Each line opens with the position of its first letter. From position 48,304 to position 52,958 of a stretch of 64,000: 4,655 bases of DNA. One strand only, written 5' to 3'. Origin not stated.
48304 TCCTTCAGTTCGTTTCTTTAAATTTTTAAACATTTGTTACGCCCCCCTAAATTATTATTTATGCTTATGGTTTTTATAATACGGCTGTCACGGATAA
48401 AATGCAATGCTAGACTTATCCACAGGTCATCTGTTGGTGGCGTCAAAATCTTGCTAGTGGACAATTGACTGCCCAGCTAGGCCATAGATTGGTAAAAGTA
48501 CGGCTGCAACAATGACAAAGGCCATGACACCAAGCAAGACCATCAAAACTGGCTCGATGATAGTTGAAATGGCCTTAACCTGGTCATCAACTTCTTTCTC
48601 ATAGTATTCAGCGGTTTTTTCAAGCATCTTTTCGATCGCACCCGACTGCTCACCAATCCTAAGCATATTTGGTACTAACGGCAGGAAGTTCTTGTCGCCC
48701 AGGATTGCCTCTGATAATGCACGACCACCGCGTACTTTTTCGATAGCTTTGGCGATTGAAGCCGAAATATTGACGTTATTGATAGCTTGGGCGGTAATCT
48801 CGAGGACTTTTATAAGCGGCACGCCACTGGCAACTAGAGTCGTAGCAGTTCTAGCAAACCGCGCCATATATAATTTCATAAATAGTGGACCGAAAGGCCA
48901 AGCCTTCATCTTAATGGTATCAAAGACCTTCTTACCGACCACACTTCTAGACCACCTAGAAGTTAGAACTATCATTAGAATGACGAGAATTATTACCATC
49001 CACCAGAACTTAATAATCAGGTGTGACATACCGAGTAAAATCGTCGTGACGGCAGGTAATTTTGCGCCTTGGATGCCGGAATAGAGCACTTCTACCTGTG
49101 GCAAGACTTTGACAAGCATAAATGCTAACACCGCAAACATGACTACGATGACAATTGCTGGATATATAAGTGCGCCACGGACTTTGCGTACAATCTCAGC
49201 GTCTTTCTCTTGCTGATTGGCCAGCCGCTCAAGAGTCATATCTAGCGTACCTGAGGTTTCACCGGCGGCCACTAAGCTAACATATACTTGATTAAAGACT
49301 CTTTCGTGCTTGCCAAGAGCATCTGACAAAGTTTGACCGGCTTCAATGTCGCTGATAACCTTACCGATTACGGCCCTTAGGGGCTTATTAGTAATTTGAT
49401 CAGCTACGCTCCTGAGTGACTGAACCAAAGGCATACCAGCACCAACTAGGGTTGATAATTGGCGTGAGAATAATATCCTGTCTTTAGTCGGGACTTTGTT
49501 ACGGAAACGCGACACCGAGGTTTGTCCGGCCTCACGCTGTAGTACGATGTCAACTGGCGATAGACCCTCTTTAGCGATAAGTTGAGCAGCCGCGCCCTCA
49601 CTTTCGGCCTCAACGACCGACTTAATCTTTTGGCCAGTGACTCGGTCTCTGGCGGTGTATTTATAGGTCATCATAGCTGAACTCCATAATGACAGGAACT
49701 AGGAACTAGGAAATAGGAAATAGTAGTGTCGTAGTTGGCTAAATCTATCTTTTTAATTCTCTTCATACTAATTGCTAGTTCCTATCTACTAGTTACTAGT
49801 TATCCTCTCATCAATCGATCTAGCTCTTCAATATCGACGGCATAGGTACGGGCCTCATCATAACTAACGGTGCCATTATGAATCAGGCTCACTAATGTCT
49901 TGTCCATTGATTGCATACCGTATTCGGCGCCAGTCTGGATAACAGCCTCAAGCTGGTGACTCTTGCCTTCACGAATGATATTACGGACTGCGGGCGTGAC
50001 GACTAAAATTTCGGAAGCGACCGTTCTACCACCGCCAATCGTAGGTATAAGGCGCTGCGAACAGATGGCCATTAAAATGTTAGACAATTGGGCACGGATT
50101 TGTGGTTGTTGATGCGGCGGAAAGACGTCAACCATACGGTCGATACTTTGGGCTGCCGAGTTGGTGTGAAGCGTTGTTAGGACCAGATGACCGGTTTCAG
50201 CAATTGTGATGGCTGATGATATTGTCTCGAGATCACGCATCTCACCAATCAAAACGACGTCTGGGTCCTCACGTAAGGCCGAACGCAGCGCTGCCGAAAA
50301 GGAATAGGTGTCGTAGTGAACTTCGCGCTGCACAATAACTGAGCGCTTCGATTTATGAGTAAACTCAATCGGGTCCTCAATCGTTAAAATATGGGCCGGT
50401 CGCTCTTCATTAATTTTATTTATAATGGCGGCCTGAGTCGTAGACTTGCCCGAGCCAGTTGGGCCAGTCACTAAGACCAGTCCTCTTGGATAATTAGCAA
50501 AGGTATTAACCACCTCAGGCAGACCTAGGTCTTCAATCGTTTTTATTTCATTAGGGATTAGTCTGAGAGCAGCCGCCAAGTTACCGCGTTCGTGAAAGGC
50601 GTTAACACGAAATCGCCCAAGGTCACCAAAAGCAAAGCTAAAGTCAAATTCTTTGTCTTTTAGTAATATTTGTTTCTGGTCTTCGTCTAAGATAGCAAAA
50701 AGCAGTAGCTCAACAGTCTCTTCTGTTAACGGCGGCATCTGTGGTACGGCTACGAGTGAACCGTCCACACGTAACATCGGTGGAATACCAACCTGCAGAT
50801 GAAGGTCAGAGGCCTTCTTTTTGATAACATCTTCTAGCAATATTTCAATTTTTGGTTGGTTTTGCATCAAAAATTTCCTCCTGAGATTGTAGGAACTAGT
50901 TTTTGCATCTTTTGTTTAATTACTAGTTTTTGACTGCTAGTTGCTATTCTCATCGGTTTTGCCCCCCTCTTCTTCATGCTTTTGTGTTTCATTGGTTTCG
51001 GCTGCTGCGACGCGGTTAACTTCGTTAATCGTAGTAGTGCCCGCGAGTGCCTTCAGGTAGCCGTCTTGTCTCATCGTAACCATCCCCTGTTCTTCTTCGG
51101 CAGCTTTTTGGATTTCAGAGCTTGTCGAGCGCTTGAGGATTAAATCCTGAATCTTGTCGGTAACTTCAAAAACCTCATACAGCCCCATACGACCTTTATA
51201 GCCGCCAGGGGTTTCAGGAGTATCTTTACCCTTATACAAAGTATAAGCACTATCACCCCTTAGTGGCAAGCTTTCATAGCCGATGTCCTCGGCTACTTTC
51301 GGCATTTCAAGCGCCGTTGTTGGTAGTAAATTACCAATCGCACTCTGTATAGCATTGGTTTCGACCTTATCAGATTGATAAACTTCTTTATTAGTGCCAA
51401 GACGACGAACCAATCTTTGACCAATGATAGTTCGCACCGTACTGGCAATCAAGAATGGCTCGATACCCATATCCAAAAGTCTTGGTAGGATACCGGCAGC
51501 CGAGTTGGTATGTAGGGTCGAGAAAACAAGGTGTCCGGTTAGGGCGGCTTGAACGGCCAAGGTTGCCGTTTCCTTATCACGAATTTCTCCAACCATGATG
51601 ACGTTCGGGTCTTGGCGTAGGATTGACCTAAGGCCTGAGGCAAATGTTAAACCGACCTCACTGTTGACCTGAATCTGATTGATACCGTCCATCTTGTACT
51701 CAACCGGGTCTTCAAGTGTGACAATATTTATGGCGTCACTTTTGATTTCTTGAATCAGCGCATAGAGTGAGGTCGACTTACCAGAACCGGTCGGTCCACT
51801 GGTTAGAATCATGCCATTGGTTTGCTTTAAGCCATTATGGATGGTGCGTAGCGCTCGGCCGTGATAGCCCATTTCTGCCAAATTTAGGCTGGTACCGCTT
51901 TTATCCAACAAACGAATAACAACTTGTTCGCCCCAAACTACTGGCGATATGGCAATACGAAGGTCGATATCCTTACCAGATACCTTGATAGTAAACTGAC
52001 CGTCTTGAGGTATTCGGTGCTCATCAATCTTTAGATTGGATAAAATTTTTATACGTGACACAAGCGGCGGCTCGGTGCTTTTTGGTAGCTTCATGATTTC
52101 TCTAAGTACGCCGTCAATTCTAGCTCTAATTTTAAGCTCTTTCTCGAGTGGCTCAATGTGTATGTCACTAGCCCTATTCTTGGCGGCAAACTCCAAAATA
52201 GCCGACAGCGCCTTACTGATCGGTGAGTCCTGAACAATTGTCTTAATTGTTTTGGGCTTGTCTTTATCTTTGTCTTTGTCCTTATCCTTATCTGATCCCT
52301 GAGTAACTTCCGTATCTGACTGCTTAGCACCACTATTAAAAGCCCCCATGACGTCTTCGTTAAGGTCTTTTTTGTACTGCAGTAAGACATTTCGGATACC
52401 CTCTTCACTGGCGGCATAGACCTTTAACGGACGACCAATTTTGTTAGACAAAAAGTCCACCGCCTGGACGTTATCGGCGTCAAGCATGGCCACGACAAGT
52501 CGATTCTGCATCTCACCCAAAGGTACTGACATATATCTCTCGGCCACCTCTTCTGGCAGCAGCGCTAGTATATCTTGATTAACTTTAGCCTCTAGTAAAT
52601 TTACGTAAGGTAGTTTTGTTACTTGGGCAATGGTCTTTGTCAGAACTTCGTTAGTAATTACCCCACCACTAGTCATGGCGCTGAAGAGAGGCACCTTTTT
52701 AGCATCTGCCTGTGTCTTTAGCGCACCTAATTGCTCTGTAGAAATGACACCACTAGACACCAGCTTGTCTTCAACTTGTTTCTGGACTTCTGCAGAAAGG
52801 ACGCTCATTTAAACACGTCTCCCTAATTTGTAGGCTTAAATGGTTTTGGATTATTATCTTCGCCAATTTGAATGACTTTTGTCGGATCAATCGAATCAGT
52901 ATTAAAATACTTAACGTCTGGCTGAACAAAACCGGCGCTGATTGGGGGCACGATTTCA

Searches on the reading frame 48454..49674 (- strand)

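Call 65: search_protein_families(library=pfam, proteins=[window:48454-49674:-])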
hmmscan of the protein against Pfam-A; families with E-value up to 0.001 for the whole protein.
window:48454-49674:- (406 aa): 1 family
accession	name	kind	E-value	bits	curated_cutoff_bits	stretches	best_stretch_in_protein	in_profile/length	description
PF00482.28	T2SSF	-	5.4e-59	198.1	25.2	2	69-192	1-125/125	Type II secretion system (T2SS), protein F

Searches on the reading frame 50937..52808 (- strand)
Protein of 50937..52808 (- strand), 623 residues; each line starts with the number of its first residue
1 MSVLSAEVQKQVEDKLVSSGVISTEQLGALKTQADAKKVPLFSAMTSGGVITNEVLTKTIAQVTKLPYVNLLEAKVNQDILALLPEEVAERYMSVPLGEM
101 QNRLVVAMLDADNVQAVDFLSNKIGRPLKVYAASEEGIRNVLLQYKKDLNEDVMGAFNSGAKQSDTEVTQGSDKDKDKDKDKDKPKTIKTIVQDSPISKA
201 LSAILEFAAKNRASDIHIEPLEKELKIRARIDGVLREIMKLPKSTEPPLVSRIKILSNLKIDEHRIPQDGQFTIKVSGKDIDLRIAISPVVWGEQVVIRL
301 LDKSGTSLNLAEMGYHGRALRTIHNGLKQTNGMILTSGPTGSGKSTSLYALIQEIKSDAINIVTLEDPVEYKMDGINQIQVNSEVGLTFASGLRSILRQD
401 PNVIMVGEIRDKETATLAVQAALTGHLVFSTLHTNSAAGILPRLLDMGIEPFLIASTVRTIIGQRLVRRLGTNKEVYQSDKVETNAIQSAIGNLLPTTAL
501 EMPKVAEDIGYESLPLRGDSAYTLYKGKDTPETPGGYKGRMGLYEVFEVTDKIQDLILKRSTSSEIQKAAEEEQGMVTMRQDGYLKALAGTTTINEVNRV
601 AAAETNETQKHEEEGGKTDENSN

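Call 65: search_protein_families(library=pfam, proteins=[window:50937-52808:-])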
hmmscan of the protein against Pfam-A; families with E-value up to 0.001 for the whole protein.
window:50937-52808:- (623 aa): 2 families
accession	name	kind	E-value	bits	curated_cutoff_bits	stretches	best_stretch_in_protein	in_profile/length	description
PF00437.27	T2SSE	-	8.3e-122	406.8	24.9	1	193-599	4-370/370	Type II/IV secretion system protein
PF05157.20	MshEN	-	1.3e-12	47.9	23.1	1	65-146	2-84/90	MshEN domain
